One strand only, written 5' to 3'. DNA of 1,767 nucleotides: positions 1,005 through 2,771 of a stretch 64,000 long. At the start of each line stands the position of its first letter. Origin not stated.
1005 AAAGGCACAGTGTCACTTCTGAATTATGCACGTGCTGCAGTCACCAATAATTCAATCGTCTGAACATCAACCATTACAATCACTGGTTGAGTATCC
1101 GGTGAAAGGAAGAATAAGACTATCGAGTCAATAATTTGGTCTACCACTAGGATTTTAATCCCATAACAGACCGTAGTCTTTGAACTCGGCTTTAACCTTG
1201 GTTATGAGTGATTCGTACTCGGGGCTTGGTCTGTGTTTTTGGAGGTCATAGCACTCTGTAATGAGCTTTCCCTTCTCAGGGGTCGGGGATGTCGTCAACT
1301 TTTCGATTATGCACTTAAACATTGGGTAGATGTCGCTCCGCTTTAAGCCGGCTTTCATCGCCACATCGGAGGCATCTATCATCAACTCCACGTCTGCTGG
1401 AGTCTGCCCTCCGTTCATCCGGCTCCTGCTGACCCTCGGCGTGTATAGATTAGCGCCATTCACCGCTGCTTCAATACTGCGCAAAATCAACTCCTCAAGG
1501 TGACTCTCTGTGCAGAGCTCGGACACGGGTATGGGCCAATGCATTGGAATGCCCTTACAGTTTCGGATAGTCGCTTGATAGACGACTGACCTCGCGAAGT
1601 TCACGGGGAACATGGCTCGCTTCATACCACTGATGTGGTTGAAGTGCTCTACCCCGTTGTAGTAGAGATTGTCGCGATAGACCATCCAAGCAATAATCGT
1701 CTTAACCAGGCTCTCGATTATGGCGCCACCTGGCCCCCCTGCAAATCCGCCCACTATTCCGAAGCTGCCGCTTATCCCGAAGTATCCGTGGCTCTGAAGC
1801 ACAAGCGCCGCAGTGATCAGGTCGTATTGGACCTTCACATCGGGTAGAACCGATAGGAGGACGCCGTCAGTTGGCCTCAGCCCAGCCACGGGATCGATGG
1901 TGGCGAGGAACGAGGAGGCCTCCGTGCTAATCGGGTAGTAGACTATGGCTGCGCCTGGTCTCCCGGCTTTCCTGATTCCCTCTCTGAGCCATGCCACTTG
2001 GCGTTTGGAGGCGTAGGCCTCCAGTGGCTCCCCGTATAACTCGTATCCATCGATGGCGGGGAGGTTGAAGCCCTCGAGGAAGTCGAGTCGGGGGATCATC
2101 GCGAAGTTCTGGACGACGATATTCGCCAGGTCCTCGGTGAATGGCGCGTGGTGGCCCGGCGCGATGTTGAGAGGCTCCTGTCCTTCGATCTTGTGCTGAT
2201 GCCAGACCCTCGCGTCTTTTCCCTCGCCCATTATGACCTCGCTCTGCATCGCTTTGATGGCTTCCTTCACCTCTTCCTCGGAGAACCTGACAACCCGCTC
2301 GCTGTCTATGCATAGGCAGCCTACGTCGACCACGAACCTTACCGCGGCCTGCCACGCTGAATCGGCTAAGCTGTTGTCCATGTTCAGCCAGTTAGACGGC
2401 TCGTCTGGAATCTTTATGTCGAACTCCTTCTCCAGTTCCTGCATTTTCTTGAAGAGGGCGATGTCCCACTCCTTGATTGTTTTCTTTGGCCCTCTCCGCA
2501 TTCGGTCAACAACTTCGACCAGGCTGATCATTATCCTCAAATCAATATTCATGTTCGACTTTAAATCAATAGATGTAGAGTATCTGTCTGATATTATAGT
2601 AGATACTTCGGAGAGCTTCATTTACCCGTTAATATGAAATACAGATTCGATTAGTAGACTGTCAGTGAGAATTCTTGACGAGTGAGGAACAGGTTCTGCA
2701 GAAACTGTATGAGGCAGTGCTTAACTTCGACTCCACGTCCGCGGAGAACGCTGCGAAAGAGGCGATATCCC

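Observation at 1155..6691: Pyrrolysine-free MtmB-family methyltransferase pair with its own corrinoid protein and activase: a substrate-unknown methyl-transfer system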

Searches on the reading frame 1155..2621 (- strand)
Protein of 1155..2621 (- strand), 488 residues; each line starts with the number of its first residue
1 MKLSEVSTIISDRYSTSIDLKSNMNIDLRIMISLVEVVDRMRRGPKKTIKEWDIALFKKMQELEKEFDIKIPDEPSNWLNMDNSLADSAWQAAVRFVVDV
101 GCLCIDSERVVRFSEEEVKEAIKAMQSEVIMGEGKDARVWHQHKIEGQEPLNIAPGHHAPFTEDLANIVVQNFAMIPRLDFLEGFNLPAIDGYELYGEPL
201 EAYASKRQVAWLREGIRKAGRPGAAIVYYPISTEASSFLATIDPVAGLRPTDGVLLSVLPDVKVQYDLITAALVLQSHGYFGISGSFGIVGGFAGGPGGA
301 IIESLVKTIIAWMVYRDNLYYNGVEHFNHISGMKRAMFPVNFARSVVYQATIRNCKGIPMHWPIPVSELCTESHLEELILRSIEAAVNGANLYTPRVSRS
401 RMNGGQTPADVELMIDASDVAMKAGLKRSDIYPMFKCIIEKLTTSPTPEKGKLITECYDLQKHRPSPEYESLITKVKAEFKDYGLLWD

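Call 3: search_protein_families(library=pfam, proteins=[window:1155-2621:-], max_evalue=0.01)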
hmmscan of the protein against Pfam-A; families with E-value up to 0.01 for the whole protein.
window:1155-2621:- (488 aa): 1 family
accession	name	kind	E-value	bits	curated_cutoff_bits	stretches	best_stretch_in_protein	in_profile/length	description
PF05369.18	MtmB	-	9.3e-44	150.4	25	1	33-485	2-450/450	Monomethylamine methyltransferase MtmB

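Call 4: search_protein_families(library=ncbifam, proteins=[window:1155-2621:-], max_evalue=0.01)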
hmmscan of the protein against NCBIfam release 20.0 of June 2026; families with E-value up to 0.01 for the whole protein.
window:1155-2621:- (488 aa): 0 families

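Call 6: search_solved_structures(query=window:1155-2621:-, max_evalue=0.01, show_alignments=2)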
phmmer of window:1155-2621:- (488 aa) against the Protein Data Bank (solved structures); distinct sequences matched with E-value up to 0.01: 2.
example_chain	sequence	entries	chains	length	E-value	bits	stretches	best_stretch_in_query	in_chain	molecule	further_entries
1l2q_A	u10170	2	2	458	4e-28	101.5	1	35-486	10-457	monomethylamine methyltransferase | Monomethylamine methyltransferase mtmB1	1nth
1tv2_A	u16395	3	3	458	5.7e-28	101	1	35-486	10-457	Monomethylamine methyltransferase mtmB1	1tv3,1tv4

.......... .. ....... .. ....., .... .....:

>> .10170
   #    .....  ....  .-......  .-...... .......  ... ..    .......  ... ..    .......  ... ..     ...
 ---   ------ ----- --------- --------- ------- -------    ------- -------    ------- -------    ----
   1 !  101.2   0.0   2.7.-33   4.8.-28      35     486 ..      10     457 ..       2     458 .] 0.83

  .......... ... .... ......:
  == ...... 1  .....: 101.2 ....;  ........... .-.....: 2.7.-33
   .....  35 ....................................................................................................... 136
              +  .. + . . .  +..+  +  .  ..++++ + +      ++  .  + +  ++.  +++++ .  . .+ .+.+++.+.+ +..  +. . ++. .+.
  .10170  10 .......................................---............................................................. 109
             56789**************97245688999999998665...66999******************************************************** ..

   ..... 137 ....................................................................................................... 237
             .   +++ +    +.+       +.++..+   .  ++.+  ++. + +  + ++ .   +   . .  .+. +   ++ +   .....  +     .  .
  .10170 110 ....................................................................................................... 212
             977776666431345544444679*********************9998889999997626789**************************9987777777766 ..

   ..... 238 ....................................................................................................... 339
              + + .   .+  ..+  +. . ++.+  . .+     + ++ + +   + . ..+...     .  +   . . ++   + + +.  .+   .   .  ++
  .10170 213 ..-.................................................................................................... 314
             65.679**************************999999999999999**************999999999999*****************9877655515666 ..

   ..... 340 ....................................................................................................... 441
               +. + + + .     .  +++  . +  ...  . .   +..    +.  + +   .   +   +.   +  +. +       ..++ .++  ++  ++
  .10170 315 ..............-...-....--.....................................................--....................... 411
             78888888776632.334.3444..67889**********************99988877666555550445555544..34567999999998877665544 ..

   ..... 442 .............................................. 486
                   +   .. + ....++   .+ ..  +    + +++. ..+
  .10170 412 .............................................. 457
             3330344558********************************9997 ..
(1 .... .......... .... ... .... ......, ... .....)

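Call 13: find_homologous_proteins(query=window:1155-2621:-, max_evalue=0.00001)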
Query window:1155-2621:- (488 aa): 413 proteins with E <= 0.00001 among 8000 candidates; the best 120 are listed.
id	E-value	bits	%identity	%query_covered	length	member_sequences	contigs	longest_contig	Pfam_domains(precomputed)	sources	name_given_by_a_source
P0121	0.0e+0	1030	96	95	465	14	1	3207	PF05369.19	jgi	jgi:methylamine---corrinoid protein Co-methyltransferase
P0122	3.4e-266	901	85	92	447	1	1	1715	PF05369.19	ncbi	-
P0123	4.7e-262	888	83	94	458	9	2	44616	PF05369.19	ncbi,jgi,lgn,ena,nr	ncbi:MAG: monomethylamine:corrinoid methyltransferase [Candidatus Bathyarchaeota archaeon]|jgi:methy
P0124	2.0e-260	882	81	94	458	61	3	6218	PF05369.19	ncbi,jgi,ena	-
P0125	1.5e-259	880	82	94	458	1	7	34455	PF05369.19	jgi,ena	jgi:methylamine--corrinoid protein Co-methyltransferase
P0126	1.7e-259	879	83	94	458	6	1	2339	PF05369.19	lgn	-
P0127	2.3e-259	879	80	95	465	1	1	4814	PF05369.19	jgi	jgi:methylamine--corrinoid protein Co-methyltransferase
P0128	2.0e-257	873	80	95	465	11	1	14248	PF05369.19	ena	-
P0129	9.2e-257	870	80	94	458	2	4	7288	PF05369.19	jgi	jgi:hypothetical protein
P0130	1.3e-256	870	80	94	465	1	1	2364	PF05369.19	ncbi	-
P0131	1.7e-256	869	81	94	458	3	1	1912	PF05369.19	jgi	jgi:methylamine--corrinoid protein Co-methyltransferase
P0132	1.8e-256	869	80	94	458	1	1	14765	PF05369.19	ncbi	-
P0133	2.5e-256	869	80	94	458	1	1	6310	PF05369.19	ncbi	-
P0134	2.7e-256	869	80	95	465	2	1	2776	PF05369.19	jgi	jgi:methylamine--corrinoid protein Co-methyltransferase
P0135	4.6e-256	868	80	94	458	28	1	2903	PF05369.19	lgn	-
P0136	6.2e-256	868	81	94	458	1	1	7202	PF05369.19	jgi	jgi:methylamine--corrinoid protein Co-methyltransferase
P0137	6.2e-256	868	81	94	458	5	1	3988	PF05369.19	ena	-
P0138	7.8e-256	867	79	94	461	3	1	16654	PF05369.19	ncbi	-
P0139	2.8e-255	865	80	94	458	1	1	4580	PF05369.19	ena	-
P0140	5.7e-255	864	81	94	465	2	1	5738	PF05369.19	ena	-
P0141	8.8e-255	864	79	95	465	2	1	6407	PF05369.19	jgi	-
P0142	5.5e-254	861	80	94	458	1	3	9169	PF05369.19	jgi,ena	-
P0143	8.5e-254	861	80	94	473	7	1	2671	PF05369.19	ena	-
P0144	1.1e-253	860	80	94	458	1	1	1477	PF05369.19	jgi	jgi:methylamine---corrinoid protein Co-methyltransferase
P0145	1.5e-253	860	79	94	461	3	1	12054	PF05369.19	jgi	-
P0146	2.7e-253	859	80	94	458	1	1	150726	PF05369.19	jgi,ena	-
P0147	3.0e-253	859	81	93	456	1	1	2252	PF05369.19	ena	-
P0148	5.8e-253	858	80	94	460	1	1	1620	PF05369.19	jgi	jgi:methylamine--corrinoid protein Co-methyltransferase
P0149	7.0e-253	858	79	94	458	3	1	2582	PF05369.19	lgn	-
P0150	1.0e-252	857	80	94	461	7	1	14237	PF05369.19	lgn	-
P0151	1.2e-252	857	80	94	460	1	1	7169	PF05369.19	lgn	-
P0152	1.3e-252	857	80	94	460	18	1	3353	PF05369.19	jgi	jgi:methylamine--corrinoid protein Co-methyltransferase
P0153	1.5e-252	856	79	94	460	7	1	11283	PF05369.19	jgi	-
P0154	1.6e-252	856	80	94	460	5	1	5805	PF05369.19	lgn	-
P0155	1.9e-252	856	78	94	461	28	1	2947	PF05369.19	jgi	-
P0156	3.2e-252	855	80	94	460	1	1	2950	PF05369.19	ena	-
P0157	3.3e-252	855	80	94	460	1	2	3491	PF05369.19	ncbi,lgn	-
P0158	3.4e-252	855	79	94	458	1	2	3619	PF05369.19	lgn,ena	-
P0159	3.5e-252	855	80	94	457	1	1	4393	PF05369.19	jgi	jgi:methylamine--corrinoid protein Co-methyltransferase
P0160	4.7e-252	855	80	94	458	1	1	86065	PF05369.19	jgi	jgi:methylamine--corrinoid protein Co-methyltransferase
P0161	6.2e-252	854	80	94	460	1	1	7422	PF05369.19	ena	-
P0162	6.7e-252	854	80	94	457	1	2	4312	PF05369.19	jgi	jgi:methylamine--corrinoid protein Co-methyltransferase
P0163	6.7e-252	854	80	94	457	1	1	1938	PF05369.19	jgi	jgi:methylamine--corrinoid protein Co-methyltransferase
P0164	1.2e-251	854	77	95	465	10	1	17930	PF05369.19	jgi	jgi:methylamine--corrinoid protein Co-methyltransferase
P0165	1.2e-251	854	80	94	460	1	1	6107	PF05369.19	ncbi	ncbi:hypothetical protein ES707_22841 [subsurface metagenome]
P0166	1.2e-251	853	80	94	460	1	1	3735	PF05369.19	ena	-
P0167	1.2e-251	853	80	94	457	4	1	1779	PF05369.19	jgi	jgi:methylamine--corrinoid protein Co-methyltransferase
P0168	1.5e-251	853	80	92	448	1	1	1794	PF05369.19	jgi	-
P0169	2.1e-251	853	80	92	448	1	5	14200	PF05369.19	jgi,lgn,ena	-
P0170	2.1e-251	853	80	92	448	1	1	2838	PF05369.19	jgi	-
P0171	2.1e-251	853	80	92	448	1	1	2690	PF05369.19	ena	-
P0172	2.2e-251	853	80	94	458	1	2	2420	PF05369.19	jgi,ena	-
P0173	2.4e-251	852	80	94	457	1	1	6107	PF05369.19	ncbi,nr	ncbi:monomethylamine:corrinoid methyltransferase [archaeon]|nr:monomethylamine:corrinoid methyltrans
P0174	2.8e-251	852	78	95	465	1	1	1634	PF05369.19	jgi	jgi:methylamine--corrinoid protein Co-methyltransferase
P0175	4.4e-251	852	80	94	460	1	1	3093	PF05369.19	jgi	-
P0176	4.5e-251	852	79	94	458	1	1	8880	PF05369.19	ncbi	-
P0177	5.1e-251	851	80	94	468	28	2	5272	PF05369.19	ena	-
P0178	6.2e-251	851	79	94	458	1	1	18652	PF05369.19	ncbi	-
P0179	8.6e-251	851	79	94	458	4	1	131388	PF05369.19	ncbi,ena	-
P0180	1.6e-250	850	79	94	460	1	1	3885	PF05369.19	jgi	jgi:methylamine--corrinoid protein Co-methyltransferase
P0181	3.0e-250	849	82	90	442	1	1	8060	PF05369.19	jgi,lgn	-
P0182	3.1e-250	849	78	94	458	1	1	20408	PF05369.19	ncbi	-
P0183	3.3e-250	849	79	94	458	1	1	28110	PF05369.19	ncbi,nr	ncbi:MAG: monomethylamine:corrinoid methyltransferase [Candidatus Bathyarchaeota archaeon]|nr:monome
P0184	8.1e-250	847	78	94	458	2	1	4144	PF05369.19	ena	-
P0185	9.6e-250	847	79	94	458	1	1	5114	PF05369.19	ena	-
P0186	1.4e-249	847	80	92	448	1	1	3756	PF05369.19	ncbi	-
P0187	1.5e-249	847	79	94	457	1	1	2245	PF05369.19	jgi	jgi:methylamine--corrinoid protein Co-methyltransferase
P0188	3.1e-249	846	79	94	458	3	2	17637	PF05369.19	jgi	-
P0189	4.4e-249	845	78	94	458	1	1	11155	PF05369.19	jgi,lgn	jgi:methylamine--corrinoid protein Co-methyltransferase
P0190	7.5e-249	844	79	94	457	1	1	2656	PF05369.19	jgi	jgi:methylamine--corrinoid protein Co-methyltransferase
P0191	1.0e-248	844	77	94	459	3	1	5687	PF05369.19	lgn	-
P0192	1.5e-248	843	79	94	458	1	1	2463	PF05369.19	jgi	-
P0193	2.1e-248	843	79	94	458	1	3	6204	PF05369.19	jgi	-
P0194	2.3e-248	843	78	94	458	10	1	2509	PF05369.19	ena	-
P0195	3.2e-248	842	77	94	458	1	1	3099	PF05369.19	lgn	-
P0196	3.3e-248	842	79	92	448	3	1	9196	PF05369.19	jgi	jgi:methylamine--corrinoid protein Co-methyltransferase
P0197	3.8e-248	842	77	94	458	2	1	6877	PF05369.19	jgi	-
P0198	6.3e-248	841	79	92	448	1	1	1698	PF05369.19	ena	-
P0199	9.8e-248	841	77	94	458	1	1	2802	PF05369.19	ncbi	-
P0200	9.8e-248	841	78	94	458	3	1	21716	PF05369.19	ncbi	-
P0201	2.0e-247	840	79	94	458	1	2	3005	PF05369.19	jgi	-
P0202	2.9e-247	839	80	92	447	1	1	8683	PF05369.19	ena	-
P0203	3.0e-247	839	80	90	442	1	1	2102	PF05369.19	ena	-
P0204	9.6e-247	837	81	90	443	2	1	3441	PF05369.19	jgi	jgi:methylamine--corrinoid protein Co-methyltransferase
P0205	5.0e-246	835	78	94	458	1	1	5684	PF05369.19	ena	-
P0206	5.2e-246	835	80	92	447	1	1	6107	PF05369.19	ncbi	-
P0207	7.2e-246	834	80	92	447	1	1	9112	PF05369.19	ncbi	-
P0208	9.4e-246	834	78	94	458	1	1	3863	PF05369.19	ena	-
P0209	2.3e-245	833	77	94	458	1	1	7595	PF05369.19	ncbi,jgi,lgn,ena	-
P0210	2.5e-245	833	78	94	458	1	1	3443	PF05369.19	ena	-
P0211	4.1e-245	832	76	94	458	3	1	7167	PF05369.19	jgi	jgi:hypothetical protein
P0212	5.0e-245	832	80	89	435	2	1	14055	PF05369.19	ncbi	-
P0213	8.9e-245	831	78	94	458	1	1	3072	PF05369.19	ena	-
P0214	1.5e-244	830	77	94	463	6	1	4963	PF05369.19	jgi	-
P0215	2.1e-244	830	77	94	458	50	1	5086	PF05369.19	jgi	jgi:hypothetical protein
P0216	3.2e-244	829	78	94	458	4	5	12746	PF05369.19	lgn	-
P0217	5.2e-244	828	78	92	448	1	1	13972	PF05369.19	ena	-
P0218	7.2e-244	828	78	92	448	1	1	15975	PF05369.19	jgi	-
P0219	1.3e-243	827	77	94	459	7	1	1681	PF05369.19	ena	-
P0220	1.5e-243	827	78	94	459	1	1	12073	PF05369.19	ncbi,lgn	-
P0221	3.2e-243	826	79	90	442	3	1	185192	PF05369.19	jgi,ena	-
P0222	3.9e-243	825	77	94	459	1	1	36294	PF05369.19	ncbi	-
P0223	1.2e-240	817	76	94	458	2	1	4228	PF05369.19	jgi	jgi:methylamine--corrinoid protein Co-methyltransferase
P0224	2.5e-239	813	76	94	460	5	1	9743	PF05369.19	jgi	-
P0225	4.3e-239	812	77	90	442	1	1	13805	PF05369.19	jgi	jgi:methylamine--corrinoid protein Co-methyltransferase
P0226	2.7e-238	809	74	94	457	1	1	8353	PF05369.19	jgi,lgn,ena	-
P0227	3.9e-238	809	74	94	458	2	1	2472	PF05369.19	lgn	-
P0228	1.9e-237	807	74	94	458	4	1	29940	PF05369.19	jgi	jgi:methylamine--corrinoid protein Co-methyltransferase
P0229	8.4e-235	798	74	94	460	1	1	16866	PF05369.19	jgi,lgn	-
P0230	2.2e-234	797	74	94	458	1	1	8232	PF05369.19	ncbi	-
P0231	1.5e-233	794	73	94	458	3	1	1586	PF05369.19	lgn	-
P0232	2.0e-233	793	73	94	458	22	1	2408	PF05369.19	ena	-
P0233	1.9e-217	741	83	78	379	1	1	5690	PF05369.19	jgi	jgi:hypothetical protein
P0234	1.2e-204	698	83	75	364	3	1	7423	PF05369.19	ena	-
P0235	6.7e-198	676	82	73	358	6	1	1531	PF05369.19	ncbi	-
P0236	2.2e-179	615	77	70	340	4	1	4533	PF05369.19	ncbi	ncbi:hypothetical protein DRO66_07050, partial [Candidatus Bathyarchaeota archaeon]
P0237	1.1e-175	603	58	93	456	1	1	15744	PF05369.19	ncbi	-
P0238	3.5e-175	601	58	94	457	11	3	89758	PF05369.19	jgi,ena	jgi:methylamine--corrinoid protein Co-methyltransferase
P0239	9.7e-175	600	58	94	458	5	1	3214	PF05369.19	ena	-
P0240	4.6e-172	591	57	94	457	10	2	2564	PF05369.19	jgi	jgi:methylamine--corrinoid protein Co-methyltransferase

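Call 68: find_encoding_contigs(protein=P0238, flank=10000, max_places=1)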
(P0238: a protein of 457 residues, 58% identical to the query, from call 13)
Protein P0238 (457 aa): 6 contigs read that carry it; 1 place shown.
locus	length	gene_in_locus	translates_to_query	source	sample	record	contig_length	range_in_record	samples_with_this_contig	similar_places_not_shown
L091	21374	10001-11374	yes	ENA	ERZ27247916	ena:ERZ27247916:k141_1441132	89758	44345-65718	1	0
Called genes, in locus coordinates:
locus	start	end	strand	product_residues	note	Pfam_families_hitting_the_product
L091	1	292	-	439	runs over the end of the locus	PF01336:tRNA_anti-codon, PF00152:tRNA-synt_2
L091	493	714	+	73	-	PF13459:Fer4_15, PF13370:Fer4_13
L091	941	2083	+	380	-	PF01950:FBPase_3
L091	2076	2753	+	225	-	PF00121:TIM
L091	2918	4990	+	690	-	PF00932:LTD, PF13091:PLDc_2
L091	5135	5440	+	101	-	PF00583:Acetyltransf_1, PF08445:FR47, PF13508:Acetyltransf_7, PF13673:Acetyltransf_10, PF13420:Acetyltransf_4 (weak)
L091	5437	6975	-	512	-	PF01078:Mg_chelatase, PF20030:bpMoxR (weak), PF00158:Sigma54_activat (faint), PF00004:AAA (faint), PF07728:AAA_5 (faint)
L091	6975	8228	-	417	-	PF01751:Toprim (weak), PF13662:Toprim_4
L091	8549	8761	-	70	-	-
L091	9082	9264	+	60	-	-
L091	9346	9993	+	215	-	PF02607:B12-binding_2, PF02310:B12-binding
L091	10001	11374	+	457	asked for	PF05369:MtmB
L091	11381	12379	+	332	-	PF01208:URO-D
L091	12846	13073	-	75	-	-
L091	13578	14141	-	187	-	PF01814:Hemerythrin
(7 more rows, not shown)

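Call 80: predict_structure(alignment_id=A4)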
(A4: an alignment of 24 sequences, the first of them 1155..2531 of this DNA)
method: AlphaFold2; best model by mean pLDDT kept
length: 458 residues; sequences in the alignment: 24
mean_pLDDT: 86.6   pTM: 0.90
mean pLDDT of the five models: 86.6, 84.7, 82.5, 70.7, 65.5
residues with pLDDT >= 90: 236; 70-90: 183; 50-70: 33; < 50: 6
segments of 3 or more residues with pLDDT < 50: 368-370, 372-374
pLDDT, mean of each block of 10 residues (from residue 1): 91 94 94 96 90 97 98 95 97 92 92 94 74 79 89 75 77 83 90 86 71 80 84 87 75 74 85 94 87 78 77 95 93 80 91 94 65 68 93 94 93 79 85 93 96 87
secondary structure, 60 per line:
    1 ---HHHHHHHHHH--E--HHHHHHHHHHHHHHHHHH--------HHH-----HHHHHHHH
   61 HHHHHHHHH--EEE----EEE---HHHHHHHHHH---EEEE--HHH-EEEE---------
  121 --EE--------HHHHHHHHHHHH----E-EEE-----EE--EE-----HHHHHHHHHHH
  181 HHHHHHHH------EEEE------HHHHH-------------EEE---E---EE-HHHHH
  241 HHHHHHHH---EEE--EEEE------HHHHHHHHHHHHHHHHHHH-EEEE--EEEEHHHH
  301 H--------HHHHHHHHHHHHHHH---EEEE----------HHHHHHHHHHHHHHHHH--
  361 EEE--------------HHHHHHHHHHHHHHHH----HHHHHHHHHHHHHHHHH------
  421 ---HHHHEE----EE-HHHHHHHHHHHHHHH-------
elements in order: H4-13 H19-36 H53-69 E72-74 E79-81 H85-94 E98-101 E108-111 H133-144 E151-153 H170-188 E195-198 H205-209 E223-225 H236-248 E252-254 E257-260 H267-285 E287-290 E293-296 H297-301 H310-324 E328-331 H342-358 E361-363 H378-393 H398-414 H424-427 H437-451

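Call 86: fold_search(model_id=the predicted structure, library=pdb)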
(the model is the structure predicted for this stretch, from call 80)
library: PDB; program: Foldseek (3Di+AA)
matches with E <= 10: 1404; with E <= 0.001: 29
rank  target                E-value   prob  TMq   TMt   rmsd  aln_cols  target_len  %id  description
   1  1nth                  1.7e-33  1.00  0.89  0.90   2.6       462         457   21  Crystal structure of the methanosarcina barkeri monomethylamine methyltransferase (MTMB) (released 2003-02-04)
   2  1l2q                  2.3e-33  1.00  0.89  0.90   2.6       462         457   21  Crystal Structure of the Methanosarcina barkeri Monomethylamine Methyltransferase (MtmB) (released 2002-06-05)
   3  1tv2                  3.5e-33  1.00  0.89  0.89   2.7       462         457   21  Crystal structure of the hydroxylamine MtmB complex (released 2004-10-19)
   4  7xcl_A                1.7e-10  1.00  0.50  0.47  16.0       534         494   10  Crystal structure of trimethylamine methyltransferase MttB from Methanosarcina barkeri at 2.5 A resolution (released 2023-01-18)
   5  7xcm_A                9.3e-10  1.00  0.48  0.45  14.5       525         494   11  Crystal structure of sulfite MttB structure at 3.2 A resolution (released 2023-01-18)
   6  7xcn_A                1.2e-09  1.00  0.47  0.45  14.8       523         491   10  Crystal structure of the MttB-MttC complex at 2.7 A resolution (released 2023-01-18)
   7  7xcl_C                2.1e-09  1.00  0.49  0.46  14.6       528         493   10  Crystal structure of trimethylamine methyltransferase MttB from Methanosarcina barkeri at 2.5 A resolution (released 2023-01-18)
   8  7xcm_C                5.7e-09  1.00  0.46  0.43  15.7       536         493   11  Crystal structure of sulfite MttB structure at 3.2 A resolution (released 2023-01-18)
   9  9yce_B                6.0e-08  1.00  0.48  0.46  16.0       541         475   12  Active site of MtgB, a glycine betaine methyltransferase from the MttB superfamily (released 2026-03-11)
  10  2qne_A                7.5e-08  1.00  0.50  0.49  14.4       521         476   10  Crystal structure of putative methyltransferase (ZP_00558420.1) from Desulfitobacterium hafniense Y51 at 2.30 A resolu (released 2007-08-14)
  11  2qne_B                1.2e-07  1.00  0.48  0.47  14.8       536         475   11  Crystal structure of putative methyltransferase (ZP_00558420.1) from Desulfitobacterium hafniense Y51 at 2.30 A resolu (released 2007-08-14)
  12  4yyc                  1.6e-07  1.00  0.48  0.47  15.0       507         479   11  Crystal structure of trimethylamine methyltransferase from Sinorhizobium meliloti in complex with unknown ligand (released 2015-04-08)
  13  9yce_A                3.3e-07  1.00  0.49  0.47  16.2       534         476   12  Active site of MtgB, a glycine betaine methyltransferase from the MttB superfamily (released 2026-03-11)
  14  2h9a_B                5.7e-05  1.00  0.37  0.51   7.1       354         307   12  Corrinoid Iron-Sulfur Protein (released 2006-09-26)
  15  6h9e_B                6.1e-05  0.99  0.31  0.30  16.8       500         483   11  Structure of glutamate mutase reconstituted with homo-coenzyme B12 (released 2019-08-14)
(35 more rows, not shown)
